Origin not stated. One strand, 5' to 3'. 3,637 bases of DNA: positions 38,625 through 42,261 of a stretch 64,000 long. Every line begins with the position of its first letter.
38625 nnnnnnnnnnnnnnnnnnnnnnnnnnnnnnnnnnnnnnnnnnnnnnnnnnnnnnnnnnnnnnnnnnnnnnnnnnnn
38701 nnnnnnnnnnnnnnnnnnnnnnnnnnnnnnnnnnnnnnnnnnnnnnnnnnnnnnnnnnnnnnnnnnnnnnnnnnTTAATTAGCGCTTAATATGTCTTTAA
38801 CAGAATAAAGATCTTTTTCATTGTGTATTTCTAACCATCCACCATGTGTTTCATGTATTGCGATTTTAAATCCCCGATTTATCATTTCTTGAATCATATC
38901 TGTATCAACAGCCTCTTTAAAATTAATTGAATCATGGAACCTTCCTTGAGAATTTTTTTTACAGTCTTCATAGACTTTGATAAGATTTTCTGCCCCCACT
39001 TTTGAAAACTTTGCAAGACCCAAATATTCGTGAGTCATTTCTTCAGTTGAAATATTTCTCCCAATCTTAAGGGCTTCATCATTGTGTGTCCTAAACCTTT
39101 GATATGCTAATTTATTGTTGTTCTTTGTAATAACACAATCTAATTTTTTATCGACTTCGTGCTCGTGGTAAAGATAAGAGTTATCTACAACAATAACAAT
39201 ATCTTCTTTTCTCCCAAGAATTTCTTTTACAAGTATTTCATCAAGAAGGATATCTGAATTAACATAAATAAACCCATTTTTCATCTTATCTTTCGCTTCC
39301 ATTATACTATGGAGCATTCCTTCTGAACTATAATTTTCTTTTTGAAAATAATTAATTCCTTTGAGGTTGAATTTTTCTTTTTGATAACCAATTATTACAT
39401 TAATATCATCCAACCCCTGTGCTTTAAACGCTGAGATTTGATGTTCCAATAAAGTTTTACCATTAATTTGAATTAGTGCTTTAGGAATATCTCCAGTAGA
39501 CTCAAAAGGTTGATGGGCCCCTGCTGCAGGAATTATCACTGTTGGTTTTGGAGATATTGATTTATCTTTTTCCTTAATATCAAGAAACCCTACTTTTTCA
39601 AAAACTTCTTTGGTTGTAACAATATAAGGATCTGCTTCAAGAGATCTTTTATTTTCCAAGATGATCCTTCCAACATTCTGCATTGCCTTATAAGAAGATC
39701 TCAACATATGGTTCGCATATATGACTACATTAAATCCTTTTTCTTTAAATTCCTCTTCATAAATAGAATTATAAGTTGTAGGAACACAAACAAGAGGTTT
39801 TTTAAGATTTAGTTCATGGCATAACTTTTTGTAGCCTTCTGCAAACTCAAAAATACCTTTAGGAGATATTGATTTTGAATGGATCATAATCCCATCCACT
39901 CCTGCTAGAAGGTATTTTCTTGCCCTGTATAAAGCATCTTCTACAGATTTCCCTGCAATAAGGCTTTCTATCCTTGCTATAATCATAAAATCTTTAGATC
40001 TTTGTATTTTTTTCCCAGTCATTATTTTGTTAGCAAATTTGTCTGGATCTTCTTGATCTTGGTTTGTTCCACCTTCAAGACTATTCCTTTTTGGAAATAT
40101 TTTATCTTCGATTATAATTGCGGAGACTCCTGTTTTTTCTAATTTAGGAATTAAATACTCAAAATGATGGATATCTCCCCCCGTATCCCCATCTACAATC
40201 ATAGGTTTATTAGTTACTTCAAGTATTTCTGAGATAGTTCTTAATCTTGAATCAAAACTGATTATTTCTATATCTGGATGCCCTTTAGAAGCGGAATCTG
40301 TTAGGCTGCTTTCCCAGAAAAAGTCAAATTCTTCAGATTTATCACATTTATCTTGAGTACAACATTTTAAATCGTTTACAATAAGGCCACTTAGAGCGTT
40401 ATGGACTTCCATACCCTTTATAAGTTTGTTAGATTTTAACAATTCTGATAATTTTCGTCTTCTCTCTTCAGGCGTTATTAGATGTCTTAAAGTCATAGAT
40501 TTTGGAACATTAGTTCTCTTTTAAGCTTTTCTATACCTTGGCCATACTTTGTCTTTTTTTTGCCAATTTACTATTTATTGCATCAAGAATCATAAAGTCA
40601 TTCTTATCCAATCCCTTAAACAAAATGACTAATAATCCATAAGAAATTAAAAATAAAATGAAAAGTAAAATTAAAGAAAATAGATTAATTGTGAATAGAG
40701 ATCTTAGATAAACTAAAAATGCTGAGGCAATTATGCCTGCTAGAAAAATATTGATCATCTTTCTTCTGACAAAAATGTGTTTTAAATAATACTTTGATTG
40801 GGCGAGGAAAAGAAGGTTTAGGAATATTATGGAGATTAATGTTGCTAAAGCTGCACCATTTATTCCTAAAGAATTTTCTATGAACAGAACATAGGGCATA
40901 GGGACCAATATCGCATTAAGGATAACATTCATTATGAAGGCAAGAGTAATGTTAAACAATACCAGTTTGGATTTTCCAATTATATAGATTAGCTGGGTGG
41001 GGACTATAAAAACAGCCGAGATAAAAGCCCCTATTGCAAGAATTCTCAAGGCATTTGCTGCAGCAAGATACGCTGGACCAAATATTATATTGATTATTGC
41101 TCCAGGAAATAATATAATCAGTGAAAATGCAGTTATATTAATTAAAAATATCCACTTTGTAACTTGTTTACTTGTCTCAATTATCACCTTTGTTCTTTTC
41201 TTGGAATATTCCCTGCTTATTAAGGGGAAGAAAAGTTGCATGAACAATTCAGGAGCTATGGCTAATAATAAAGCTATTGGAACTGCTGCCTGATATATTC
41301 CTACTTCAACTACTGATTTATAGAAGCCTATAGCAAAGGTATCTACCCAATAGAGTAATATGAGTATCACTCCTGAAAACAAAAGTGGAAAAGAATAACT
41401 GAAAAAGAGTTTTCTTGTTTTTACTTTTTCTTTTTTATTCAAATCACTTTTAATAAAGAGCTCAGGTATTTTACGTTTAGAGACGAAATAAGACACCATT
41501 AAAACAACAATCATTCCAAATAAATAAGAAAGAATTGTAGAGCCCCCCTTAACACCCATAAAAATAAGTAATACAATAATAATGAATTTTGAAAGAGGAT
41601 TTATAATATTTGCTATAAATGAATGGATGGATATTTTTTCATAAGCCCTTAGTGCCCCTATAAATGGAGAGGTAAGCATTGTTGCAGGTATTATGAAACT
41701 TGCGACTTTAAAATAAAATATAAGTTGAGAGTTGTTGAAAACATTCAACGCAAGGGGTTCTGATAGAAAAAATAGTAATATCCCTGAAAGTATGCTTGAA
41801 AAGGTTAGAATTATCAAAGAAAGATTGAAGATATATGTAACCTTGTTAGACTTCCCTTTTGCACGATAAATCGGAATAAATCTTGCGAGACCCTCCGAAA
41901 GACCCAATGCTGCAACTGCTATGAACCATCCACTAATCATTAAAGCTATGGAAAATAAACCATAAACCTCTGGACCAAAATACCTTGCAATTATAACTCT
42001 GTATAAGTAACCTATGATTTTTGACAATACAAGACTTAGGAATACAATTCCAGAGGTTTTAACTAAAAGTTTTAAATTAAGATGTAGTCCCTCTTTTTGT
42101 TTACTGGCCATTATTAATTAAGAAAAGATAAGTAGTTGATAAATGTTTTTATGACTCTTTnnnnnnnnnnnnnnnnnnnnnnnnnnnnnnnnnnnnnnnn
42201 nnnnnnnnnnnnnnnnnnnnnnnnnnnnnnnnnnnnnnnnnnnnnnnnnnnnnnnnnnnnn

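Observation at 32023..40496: Complete phosphonate (2-aminoethylphosphonate-type) pathway with CMP-activation and transfer genes in an archaeal glycan island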

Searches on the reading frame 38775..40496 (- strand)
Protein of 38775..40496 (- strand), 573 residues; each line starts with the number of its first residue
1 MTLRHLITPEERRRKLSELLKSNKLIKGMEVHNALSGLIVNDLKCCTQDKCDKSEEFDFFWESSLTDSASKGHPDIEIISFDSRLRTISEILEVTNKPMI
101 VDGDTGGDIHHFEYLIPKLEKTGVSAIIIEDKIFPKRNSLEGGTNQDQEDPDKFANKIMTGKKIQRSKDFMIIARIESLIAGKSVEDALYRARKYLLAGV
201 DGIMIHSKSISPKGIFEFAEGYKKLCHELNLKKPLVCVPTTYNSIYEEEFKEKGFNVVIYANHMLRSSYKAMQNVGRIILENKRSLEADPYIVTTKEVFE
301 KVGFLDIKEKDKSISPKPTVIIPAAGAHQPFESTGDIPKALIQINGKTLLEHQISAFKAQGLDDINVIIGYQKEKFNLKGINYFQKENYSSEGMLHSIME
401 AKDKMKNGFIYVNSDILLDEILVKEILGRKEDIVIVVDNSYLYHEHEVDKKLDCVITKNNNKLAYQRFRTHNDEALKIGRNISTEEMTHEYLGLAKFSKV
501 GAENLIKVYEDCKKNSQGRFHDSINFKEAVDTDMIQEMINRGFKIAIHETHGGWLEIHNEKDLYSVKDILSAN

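Call 3: search_protein_families(library=ncbifam, proteins=[window:38775-40496:-], max_evalue=0.001)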
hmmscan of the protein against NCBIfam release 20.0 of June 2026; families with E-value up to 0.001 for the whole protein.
window:38775-40496:- (573 aa): 17 families
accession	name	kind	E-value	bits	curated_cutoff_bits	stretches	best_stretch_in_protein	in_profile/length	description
TIGR02320.1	PEP_mutase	equivalog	2.2e-101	338.6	319.55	1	16-300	1-278/284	phosphoenolpyruvate mutase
TIGR02321.1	Pphn_pyruv_hyd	equivalog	7.4e-41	140.1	374.4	1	16-303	7-277/290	phosphonopyruvate hydrolase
TIGR02317.1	prpB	equivalog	5.3e-25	88.2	354.4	1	66-315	43-283/285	methylisocitrate lyase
NF008455.0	PRK11320.1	equivalog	4.2e-19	68.9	353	1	68-311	52-286/295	methylisocitrate lyase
TIGR03992.1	Arch_glmU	subfamily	1.8e-12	46.8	292.1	1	322-438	5-129/393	bifunctional sugar-1-phosphate nucleotidylyltransferase/acetyltransferase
NF041313.1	UDPGP_AglF_Halo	equivalog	2.5e-09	36.9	400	1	321-445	4-132/234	UTP--glucose-1-phosphate uridylyltransferase AglF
TIGR02319.1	CPEP_Pphonmut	equivalog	7.7e-09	35.2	420.05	1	64-206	45-185/294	carboxyvinyl-carboxyphosphonate phosphorylmutase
NF045665.1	NTPtran_DVU1551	equivalog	6.1e-08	32.1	315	1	320-407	3-89/359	DVU_1551 family NTP transferase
TIGR01208.1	rmlA_long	equivalog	1.5e-06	27.4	320.25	0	337-420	20-113/353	glucose-1-phosphate thymidylyltransferase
NF045761.1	NAMPUrTaseMurU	equivalog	1.1e-05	25.4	250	1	334-421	18-113/226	N-acetylmuramate alpha-1-phosphate uridylyltransferase MurU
NF041135.1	IPPtranDIPPsyn_Thcocales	equivalog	1.5e-05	24.2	580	1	321-448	4-131/419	bifunctional L-myo-inositol-1-phosphate cytidylyltransferase/CDP-L-myo-inositol myo-inositolphosphotransferase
TIGR01173.1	glmU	equivalog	2.2e-05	23.5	366.85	1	320-406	3-89/452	bifunctional UDP-N-acetylglucosamine diphosphorylase/glucosamine-1-phosphate N-acetyltransferase GlmU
NF010934.1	PRK14354.1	equivalog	3.3e-05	22.6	450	1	321-407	3-88/447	bifunctional UDP-N-acetylglucosamine diphosphorylase/glucosamine-1-phosphate N-acetyltransferase GlmU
TIGR00453.1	ispD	equivalog_domain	7.8e-05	22.2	181.3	1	320-375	2-56/219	2-C-methyl-D-erythritol 4-phosphate cytidylyltransferase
TIGR03310.1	matur_MocA_YgfJ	equivalog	0.00039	20.5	186.45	1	320-415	2-99/188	molybdenum cofactor cytidylyltransferase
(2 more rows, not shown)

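Call 4: search_protein_families(library=pfam, proteins=[window:38775-40496:-], max_evalue=0.001)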
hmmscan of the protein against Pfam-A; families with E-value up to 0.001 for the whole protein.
window:38775-40496:- (573 aa): 3 families
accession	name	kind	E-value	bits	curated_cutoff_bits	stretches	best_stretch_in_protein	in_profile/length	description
PF13714.12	PEP_mutase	-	2.3e-45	155.5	31.5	1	19-277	4-237/240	Phosphoenolpyruvate phosphomutase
PF12804.13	NTP_transf_3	-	6.2e-09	36.7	27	1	321-439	2-124/160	MobA-like NTP transferase domain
PF01128.25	IspD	-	0.00013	22.2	27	1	320-373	3-55/221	2-C-methyl-D-erythritol 4-phosphate cytidylyltransferase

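Call 9: find_encoding_contigs(protein=window:38775-40496:-, flank=10000, max_places=6)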
Protein window:38775-40496:- (573 aa): no gene with exactly this product is on record in the collection.

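Call 10: search_solved_structures(query=window:38775-40496:-, max_evalue=0.001, show_alignments=2)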
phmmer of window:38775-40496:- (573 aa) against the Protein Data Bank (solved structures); distinct sequences matched with E-value up to 0.001: 18.
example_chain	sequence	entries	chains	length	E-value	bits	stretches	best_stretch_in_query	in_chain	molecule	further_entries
5unc_A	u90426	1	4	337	3.9e-44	154.6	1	56-325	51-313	PHOSPHOENOLPYRUVATE PHOSPHOMUTASE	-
1m1b_A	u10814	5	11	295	8.3e-41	143.7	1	11-301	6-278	PHOSPHOENOLPYRUVATE PHOSPHOMUTASE | PROTEIN (PHOSPHOENOLPYRUVATE MUTASE)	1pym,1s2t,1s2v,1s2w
1s2u_A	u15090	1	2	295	9.6e-40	140.1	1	11-301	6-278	Phosphoenolpyruvate phosphomutase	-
2dua_A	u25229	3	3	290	6.2e-35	124.3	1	55-303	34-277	Phosphonopyruvate hydrolase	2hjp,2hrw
4iqd_A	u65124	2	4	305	1.1e-15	60.8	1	59-315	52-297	Carboxyvinyl-carboxyphosphonate phosphorylmutase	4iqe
1zlp_A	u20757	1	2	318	1.7e-11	46.9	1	67-319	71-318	petal death protein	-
1jyk_A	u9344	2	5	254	1.7e-10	43.6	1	321-418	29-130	CTP:phosphocholine Cytidylyltransferase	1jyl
3eoo_A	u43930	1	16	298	6.8e-10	41.6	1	69-310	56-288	Methylisocitrate lyase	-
1xg3_A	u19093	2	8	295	1.6e-09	40.4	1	68-311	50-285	Probable methylisocitrate lyase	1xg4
1o5q_A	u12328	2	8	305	4.4e-09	38.9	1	68-310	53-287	Probable methylisocitrate lyase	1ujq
1mum_A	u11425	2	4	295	5e-09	38.8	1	68-311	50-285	2-methylisocitrate lyase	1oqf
6t4v_C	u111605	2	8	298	4.9e-08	35.5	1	68-310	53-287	2-methylisocitrate lyase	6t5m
9hra_A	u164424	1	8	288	5.7e-07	32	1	70-304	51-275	2-methylisocitrate lyase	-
9hgk_A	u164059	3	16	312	6.8e-07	31.7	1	70-304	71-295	2-methylisocitrate lyase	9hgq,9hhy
9hgo_A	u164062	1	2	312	1.8e-06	30.3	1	70-304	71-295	2-methylisocitrate lyase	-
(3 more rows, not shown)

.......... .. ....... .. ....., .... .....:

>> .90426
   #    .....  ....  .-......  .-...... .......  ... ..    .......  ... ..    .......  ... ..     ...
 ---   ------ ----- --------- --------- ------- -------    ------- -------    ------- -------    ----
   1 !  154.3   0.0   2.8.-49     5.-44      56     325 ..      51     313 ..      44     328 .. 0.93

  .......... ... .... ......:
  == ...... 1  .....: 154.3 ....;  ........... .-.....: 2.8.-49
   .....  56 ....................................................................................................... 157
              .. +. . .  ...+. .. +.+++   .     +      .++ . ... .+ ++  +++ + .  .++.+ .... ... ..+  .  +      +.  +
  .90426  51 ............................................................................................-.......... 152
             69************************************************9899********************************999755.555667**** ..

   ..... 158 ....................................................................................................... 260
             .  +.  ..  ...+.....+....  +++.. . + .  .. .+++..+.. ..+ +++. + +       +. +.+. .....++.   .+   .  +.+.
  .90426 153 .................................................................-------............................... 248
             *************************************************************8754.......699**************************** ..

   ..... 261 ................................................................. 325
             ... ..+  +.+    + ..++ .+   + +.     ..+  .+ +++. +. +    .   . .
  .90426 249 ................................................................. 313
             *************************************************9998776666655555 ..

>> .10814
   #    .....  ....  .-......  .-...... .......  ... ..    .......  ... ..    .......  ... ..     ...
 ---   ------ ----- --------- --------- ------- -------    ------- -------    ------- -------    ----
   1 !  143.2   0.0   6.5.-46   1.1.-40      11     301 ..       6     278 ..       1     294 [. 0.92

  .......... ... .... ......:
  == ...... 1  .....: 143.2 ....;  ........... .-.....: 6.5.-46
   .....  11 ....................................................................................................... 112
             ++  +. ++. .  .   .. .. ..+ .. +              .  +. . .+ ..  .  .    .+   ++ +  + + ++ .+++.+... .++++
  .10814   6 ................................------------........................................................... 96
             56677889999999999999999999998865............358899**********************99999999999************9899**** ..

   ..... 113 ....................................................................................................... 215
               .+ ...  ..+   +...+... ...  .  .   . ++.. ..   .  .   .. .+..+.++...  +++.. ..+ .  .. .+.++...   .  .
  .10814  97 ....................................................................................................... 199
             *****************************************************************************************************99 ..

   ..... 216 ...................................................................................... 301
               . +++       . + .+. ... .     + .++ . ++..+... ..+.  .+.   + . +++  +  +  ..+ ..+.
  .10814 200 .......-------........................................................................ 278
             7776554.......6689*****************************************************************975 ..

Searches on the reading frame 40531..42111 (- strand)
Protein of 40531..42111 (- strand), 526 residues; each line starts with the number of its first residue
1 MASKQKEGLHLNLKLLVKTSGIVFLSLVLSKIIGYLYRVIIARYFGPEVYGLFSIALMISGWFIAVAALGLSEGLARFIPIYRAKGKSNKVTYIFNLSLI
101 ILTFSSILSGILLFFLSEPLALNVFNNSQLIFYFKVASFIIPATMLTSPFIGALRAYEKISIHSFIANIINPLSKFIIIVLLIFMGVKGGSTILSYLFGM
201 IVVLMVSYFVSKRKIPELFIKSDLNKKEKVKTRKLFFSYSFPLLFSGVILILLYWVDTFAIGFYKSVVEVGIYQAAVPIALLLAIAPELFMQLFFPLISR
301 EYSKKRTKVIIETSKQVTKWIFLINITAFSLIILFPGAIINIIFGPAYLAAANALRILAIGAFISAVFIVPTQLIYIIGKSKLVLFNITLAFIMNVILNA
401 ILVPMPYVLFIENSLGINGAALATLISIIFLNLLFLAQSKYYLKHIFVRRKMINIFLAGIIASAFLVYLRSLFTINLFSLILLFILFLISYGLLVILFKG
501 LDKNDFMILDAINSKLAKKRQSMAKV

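Call 3: search_protein_families(library=ncbifam, proteins=[window:40531-42111:-], max_evalue=0.001)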
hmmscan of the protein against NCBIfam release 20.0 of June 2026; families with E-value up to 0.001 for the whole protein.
window:40531-42111:- (526 aa): 2 families
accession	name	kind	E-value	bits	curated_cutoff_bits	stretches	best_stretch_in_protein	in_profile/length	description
TIGR02900.1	spore_V_B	equivalog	1.9e-17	63.2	372.3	1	18-494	3-483/488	stage V sporulation protein B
TIGR00797.1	matE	subfamily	2.2e-07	30.1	147.4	1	242-491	1-244/396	MATE family efflux transporter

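Call 4: search_protein_families(library=pfam, proteins=[window:40531-42111:-], max_evalue=0.001)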
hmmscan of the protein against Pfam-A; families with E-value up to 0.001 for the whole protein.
window:40531-42111:- (526 aa): 3 families
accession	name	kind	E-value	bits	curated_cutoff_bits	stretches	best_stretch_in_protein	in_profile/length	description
PF01943.22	Polysacc_synt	-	3.3e-24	86.2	28.2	1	17-300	2-272/274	Polysaccharide biosynthesis protein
PF13440.11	Polysacc_synt_3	-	8.9e-11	42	23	1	40-351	1-291/293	Polysaccharide biosynthesis protein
PF01554.23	MatE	-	2.5e-05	24.5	24.9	1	242-401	1-161/161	MatE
